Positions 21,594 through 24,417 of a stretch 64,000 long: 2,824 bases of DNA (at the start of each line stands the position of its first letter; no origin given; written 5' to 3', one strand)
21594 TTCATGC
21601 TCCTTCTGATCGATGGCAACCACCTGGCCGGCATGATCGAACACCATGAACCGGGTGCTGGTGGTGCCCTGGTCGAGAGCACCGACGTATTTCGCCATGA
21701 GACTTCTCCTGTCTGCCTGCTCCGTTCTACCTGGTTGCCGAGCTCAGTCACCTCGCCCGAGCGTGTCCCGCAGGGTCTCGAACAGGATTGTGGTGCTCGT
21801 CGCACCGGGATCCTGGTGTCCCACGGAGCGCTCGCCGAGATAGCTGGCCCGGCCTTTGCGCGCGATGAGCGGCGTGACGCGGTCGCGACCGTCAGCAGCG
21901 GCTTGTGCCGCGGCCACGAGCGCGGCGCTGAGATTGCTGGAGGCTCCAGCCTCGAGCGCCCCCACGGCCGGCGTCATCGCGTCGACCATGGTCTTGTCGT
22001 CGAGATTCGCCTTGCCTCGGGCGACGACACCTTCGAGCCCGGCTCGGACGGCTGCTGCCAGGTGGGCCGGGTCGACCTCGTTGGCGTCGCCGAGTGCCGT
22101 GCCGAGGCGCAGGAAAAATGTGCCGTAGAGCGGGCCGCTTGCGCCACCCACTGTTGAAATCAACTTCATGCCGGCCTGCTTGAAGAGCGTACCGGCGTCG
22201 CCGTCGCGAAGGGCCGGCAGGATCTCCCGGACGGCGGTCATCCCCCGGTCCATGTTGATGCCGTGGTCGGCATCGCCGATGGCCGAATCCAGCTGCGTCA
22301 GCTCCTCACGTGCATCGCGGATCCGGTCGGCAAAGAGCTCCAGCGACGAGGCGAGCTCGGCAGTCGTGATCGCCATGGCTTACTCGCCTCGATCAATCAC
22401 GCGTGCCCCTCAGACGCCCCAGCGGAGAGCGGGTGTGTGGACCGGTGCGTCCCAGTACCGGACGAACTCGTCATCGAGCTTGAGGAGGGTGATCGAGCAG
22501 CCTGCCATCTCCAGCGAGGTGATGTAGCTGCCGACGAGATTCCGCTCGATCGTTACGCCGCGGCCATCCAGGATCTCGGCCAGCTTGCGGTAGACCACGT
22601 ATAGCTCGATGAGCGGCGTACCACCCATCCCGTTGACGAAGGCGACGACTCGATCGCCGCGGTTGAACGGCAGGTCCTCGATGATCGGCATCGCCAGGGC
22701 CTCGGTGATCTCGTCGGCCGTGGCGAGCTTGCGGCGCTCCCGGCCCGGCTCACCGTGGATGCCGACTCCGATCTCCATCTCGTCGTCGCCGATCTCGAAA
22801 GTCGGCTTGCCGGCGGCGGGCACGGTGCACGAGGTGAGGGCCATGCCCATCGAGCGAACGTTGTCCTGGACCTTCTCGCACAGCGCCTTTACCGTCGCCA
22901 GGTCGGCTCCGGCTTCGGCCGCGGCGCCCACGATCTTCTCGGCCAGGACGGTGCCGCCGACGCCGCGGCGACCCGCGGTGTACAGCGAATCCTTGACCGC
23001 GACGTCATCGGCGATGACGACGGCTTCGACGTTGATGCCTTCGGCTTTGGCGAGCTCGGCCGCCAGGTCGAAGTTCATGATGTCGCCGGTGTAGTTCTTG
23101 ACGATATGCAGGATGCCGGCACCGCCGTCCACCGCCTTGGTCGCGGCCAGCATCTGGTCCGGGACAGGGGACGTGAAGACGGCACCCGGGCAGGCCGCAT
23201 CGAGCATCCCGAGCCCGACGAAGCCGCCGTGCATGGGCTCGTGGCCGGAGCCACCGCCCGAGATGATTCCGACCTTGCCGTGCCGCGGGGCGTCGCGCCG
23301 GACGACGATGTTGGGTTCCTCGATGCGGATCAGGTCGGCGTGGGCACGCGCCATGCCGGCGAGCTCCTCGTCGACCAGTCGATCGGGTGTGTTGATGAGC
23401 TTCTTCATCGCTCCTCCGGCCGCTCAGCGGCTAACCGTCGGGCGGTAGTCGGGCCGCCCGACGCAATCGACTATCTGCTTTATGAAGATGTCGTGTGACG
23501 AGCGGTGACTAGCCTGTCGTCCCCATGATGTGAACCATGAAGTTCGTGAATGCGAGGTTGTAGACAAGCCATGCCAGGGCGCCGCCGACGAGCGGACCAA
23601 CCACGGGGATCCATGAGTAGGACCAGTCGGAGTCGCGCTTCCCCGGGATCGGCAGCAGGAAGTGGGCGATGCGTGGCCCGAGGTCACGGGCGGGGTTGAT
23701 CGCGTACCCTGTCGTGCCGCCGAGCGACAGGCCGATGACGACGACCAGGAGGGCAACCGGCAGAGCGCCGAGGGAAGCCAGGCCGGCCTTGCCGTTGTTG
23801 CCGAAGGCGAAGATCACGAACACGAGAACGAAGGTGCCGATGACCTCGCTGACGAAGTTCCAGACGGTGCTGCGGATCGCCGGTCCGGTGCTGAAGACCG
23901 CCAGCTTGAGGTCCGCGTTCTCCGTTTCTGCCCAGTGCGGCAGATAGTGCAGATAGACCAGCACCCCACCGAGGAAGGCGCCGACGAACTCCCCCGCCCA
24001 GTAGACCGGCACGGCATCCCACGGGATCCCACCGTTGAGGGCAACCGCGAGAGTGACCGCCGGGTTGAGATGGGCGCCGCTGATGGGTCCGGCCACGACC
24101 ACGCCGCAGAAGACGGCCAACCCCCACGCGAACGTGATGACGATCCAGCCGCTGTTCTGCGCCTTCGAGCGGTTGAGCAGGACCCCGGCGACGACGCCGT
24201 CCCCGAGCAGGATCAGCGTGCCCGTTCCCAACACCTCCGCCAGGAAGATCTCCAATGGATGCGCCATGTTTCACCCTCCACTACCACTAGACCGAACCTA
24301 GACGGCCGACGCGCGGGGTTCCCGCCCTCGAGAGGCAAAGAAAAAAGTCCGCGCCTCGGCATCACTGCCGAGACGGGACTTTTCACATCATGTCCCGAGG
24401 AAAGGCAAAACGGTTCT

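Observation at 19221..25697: Consolidated glycerol/dihydroxyacetone catabolic block headed by two tandem GlpP antiterminator paralogues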

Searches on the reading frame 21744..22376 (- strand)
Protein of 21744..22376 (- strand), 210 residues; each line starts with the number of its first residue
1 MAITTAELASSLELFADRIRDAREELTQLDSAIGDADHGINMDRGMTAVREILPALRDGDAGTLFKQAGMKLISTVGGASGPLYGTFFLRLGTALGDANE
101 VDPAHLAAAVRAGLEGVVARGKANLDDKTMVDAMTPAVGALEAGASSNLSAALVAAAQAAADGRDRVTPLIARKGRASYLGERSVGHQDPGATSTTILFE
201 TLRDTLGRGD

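Call 3: search_protein_families(library=pfam, proteins=[window:21744-22376:-])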
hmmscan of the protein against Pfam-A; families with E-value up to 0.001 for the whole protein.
window:21744-22376:- (210 aa): 1 family
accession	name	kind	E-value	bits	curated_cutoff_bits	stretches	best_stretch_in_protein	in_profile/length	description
PF02734.22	Dak2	-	4.6e-52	176.9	27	1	32-203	1-173/174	DAK2 domain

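Call 4: search_protein_families(library=ncbifam, proteins=[window:21744-22376:-])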
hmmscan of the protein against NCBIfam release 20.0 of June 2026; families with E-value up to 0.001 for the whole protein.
window:21744-22376:- (210 aa): 3 families
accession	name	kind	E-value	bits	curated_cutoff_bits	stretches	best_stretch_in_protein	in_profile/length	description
TIGR02365.1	dha_L_ycgS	equivalog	4.1e-69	232.2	138.3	1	11-203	4-195/196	dihydroxyacetone kinase subunit DhaL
NF011049.0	PRK14479.1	subfamily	1.5e-53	182.2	492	1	4-206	360-566/568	dihydroxyacetone kinase family protein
TIGR02361.1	dak_ATP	equivalog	2.2e-31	109.1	574.95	1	4-201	381-581/583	glycerone kinase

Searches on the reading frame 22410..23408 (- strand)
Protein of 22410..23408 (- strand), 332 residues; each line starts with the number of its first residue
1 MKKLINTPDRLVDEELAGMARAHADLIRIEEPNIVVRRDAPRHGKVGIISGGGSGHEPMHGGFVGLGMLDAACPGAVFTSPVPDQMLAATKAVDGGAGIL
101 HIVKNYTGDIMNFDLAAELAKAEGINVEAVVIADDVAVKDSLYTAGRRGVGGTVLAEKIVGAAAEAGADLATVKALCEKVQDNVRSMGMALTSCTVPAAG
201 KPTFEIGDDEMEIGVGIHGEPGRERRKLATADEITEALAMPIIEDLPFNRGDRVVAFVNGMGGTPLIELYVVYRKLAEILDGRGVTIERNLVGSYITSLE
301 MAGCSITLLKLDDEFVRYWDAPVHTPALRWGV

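Call 3: search_protein_families(library=pfam, proteins=[window:22410-23408:-])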
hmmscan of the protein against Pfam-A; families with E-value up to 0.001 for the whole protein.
window:22410-23408:- (332 aa): 1 family
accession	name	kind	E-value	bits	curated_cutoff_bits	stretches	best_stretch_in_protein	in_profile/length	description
PF02733.22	Dak1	-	2.6e-136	454.1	31.4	1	18-327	2-313/313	Dak1 domain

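Call 4: search_protein_families(library=ncbifam, proteins=[window:22410-23408:-])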
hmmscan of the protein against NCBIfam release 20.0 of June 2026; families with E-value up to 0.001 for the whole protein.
window:22410-23408:- (332 aa): 4 families
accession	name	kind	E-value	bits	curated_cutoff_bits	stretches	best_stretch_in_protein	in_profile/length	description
TIGR02363.1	dhaK1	equivalog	7e-151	501.9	406.25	1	1-328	1-329/329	dihydroxyacetone kinase subunit DhaK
NF011049.0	PRK14479.1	subfamily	3.5e-140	468.3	492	1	1-330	1-329/568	dihydroxyacetone kinase family protein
TIGR02361.1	dak_ATP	equivalog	1.1e-99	334.7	574.95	1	2-327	1-342/583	glycerone kinase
TIGR02362.1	dhaK1b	equivalog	6.2e-80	268.7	413.25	1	3-325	1-323/326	DhaKLM operon coactivator DhaQ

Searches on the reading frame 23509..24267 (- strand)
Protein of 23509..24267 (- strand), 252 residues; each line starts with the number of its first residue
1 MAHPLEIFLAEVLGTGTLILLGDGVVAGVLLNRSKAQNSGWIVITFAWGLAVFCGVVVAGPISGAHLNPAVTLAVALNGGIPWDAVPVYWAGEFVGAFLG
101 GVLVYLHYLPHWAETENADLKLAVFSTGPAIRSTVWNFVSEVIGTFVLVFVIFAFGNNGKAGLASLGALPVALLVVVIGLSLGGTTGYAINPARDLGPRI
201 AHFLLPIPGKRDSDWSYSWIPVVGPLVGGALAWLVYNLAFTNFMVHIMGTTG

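Call 3: search_protein_families(library=pfam, proteins=[window:23509-24267:-])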
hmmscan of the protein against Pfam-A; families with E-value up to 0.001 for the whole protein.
window:23509-24267:- (252 aa): 1 family
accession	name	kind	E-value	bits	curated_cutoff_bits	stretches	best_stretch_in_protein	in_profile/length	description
PF00230.25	MIP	-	3.3e-47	161.6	25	1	7-236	10-222/222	Major intrinsic protein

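Call 4: search_protein_families(library=ncbifam, proteins=[window:23509-24267:-])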
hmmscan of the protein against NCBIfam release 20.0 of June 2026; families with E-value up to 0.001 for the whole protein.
window:23509-24267:- (252 aa): 4 families
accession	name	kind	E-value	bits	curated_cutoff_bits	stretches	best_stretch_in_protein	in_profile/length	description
TIGR00861.1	MIP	subfamily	2.1e-57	194.5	171.25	1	10-236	1-224/224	MIP family channel protein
NF043012.1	LacAcidTportLarD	equivalog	5.2e-46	157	390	1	8-238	4-233/237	D/L-lactic acid transporter LarD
NF045553.1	AquGlycerPorinGla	equivalog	4.2e-45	154.2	400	2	8-157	9-167/290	aquaglyceroporin Gla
NF003838.0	PRK05420.1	equivalog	1.6e-16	60.5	256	1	8-238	5-225/231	aquaporin Z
